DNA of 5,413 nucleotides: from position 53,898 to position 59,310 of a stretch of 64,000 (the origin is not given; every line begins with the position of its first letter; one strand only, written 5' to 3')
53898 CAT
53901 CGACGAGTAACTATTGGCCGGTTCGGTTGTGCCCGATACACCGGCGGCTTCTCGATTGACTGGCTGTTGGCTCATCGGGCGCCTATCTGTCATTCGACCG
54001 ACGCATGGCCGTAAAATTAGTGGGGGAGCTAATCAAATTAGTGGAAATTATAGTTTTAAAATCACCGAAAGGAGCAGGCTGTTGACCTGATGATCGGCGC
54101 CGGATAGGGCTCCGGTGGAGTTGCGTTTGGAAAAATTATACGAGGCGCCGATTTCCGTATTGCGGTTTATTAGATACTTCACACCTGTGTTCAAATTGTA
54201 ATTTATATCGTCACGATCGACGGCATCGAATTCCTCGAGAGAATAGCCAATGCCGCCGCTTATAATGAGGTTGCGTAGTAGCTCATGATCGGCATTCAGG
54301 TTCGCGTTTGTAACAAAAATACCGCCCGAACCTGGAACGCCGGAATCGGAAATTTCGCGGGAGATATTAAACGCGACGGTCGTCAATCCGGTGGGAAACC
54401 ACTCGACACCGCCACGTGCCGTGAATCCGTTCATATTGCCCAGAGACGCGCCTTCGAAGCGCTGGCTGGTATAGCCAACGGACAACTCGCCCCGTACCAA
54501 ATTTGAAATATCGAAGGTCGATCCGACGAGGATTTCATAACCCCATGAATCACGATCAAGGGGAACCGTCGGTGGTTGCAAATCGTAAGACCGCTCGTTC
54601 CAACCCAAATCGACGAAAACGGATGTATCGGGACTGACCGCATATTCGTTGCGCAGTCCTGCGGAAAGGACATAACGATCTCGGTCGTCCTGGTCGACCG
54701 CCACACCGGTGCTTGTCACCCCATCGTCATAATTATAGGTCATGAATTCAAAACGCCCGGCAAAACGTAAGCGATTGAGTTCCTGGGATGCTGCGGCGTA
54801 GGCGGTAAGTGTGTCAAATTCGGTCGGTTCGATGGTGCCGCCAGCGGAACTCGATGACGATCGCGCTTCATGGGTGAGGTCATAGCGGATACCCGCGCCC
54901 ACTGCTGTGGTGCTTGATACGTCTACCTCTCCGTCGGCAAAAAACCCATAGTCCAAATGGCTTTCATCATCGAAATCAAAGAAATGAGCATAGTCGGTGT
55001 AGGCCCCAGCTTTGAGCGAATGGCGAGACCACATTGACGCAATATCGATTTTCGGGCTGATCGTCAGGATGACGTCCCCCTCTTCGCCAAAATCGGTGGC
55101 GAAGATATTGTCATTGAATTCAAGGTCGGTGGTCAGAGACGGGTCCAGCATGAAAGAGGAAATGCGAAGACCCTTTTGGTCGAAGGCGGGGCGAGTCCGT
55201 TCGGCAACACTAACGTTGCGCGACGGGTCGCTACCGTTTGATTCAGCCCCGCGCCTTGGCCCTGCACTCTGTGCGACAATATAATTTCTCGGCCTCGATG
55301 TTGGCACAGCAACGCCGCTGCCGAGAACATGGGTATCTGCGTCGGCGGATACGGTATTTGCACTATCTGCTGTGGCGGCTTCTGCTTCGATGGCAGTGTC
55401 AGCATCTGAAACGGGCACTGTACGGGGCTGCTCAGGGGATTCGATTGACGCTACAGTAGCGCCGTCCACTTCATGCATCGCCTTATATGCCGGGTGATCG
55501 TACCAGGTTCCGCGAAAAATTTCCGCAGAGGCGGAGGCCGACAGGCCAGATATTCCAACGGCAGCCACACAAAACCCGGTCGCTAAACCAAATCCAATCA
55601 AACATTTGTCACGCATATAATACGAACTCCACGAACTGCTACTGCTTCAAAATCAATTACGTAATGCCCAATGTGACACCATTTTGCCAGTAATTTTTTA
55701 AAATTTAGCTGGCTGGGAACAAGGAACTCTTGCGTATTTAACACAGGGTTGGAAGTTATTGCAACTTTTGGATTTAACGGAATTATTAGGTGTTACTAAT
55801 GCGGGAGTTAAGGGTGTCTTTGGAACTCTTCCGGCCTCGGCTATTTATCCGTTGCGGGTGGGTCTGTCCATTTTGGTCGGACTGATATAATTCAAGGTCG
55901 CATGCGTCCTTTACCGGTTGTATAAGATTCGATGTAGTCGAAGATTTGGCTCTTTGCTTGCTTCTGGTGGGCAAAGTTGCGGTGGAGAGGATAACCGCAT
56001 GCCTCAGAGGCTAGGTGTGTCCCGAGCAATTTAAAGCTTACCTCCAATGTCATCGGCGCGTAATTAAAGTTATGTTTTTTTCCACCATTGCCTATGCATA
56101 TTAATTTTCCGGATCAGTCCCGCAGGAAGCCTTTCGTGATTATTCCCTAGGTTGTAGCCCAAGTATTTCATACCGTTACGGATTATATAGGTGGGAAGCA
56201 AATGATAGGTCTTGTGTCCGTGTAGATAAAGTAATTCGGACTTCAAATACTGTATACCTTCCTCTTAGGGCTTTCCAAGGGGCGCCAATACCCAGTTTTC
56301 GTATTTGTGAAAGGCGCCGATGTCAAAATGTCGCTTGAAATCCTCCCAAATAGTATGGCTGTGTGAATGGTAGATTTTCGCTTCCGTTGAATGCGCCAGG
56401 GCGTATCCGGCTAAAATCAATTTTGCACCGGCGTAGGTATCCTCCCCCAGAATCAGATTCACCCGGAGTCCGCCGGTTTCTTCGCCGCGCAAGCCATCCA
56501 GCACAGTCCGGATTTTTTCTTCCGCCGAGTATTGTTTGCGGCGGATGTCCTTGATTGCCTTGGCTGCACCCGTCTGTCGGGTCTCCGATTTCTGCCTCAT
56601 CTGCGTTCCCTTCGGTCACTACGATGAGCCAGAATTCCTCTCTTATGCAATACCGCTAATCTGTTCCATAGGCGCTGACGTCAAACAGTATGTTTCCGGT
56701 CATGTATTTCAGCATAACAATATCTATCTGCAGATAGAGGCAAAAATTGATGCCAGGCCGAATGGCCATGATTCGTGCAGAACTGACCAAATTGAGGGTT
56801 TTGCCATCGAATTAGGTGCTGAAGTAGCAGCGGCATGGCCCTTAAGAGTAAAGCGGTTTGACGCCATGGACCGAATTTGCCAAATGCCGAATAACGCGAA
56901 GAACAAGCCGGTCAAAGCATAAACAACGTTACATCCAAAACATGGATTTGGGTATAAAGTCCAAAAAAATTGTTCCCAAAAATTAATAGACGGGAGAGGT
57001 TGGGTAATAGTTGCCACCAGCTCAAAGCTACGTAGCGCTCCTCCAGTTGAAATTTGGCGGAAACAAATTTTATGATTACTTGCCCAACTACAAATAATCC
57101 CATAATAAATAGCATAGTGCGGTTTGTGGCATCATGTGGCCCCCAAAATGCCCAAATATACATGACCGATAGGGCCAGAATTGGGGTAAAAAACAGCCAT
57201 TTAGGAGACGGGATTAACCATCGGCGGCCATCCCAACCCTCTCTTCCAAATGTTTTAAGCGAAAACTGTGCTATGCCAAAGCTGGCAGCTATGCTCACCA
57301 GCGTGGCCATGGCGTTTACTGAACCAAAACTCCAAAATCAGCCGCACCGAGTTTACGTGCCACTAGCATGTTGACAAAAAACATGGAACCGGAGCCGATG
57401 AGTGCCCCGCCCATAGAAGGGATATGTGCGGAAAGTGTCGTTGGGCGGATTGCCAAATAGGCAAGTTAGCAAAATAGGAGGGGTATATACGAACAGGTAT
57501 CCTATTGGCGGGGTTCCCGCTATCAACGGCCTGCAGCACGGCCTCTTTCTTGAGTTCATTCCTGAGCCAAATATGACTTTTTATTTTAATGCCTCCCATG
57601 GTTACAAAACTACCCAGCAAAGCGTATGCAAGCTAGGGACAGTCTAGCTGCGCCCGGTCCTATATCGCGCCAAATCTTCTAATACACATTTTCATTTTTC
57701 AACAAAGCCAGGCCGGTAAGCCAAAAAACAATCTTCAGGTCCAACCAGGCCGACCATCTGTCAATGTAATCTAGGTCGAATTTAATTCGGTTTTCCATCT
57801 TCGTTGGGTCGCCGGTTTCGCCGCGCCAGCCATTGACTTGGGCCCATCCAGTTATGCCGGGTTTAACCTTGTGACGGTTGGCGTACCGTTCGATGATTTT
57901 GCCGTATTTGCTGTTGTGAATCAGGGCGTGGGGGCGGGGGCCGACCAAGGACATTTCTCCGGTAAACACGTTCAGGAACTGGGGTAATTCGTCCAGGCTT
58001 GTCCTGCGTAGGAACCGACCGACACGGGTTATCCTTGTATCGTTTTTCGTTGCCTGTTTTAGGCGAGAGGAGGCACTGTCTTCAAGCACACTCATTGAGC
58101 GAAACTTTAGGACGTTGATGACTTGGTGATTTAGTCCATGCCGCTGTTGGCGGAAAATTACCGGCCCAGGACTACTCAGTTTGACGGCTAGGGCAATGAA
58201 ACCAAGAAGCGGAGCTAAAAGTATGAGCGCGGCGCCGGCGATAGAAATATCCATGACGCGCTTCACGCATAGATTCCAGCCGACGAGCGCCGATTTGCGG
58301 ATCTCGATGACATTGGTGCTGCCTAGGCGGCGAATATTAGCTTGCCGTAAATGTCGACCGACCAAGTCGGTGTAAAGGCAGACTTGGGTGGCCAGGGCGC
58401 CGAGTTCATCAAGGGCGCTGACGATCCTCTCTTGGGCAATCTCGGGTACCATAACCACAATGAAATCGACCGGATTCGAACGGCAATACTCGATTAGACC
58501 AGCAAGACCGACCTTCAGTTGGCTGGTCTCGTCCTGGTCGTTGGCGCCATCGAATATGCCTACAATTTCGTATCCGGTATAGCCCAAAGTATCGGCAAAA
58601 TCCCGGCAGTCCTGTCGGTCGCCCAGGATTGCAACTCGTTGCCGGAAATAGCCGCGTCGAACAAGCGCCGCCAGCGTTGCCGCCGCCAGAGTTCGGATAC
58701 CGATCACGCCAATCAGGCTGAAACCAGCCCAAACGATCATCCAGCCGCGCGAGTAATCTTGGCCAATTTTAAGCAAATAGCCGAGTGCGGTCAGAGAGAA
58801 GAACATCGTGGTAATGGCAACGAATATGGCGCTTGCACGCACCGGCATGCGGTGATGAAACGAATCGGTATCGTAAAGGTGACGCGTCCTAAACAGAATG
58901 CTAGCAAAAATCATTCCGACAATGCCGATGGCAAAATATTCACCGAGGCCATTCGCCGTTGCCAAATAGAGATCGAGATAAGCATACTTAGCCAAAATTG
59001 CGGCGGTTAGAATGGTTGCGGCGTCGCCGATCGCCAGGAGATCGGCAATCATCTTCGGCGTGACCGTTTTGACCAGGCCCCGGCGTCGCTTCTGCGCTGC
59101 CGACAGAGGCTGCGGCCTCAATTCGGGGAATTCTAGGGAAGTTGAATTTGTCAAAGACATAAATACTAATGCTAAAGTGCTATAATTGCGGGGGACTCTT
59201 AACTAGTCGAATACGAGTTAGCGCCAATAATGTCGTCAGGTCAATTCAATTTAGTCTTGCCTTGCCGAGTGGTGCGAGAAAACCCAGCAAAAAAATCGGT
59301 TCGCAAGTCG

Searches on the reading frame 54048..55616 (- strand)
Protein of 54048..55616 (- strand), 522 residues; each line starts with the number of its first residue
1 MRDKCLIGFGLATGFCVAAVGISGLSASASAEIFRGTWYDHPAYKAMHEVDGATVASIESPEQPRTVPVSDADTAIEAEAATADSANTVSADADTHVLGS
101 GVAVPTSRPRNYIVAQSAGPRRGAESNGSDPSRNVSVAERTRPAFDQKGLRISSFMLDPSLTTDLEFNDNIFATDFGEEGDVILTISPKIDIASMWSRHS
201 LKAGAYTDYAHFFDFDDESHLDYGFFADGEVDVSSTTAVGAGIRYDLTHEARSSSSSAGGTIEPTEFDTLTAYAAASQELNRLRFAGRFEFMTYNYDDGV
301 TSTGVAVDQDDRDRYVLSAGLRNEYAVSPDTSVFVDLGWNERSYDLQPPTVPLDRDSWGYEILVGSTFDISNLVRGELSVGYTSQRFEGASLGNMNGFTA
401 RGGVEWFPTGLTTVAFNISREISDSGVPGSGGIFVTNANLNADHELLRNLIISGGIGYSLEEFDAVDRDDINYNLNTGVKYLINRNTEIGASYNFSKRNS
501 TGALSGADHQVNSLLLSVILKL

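Call 45: search_protein_families(library=pfam, proteins=[window:54048-55616:-], max_evalue=0.00001)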
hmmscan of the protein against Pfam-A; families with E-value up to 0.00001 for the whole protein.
window:54048-55616:- (522 aa): 1 family
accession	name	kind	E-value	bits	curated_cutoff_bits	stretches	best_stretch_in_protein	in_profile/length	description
PF10082.15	BBP2_2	-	3.1e-99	332.8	23.7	1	142-521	1-377/378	Putative beta-barrel porin 2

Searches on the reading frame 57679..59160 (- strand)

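Call 70: search_protein_families(library=pfam, proteins=[window:57679-59160:-], max_evalue=0.00001)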
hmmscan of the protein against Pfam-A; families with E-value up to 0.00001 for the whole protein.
window:57679-59160:- (493 aa): 2 families
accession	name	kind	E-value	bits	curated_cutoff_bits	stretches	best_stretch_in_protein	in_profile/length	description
PF02397.22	Bac_transf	-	9.5e-66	221.2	27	1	300-480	1-172/179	Bacterial sugar transferase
PF13727.12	CoA_binding_3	-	1.1e-14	55.3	25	1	107-255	16-166/175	CoA-binding domain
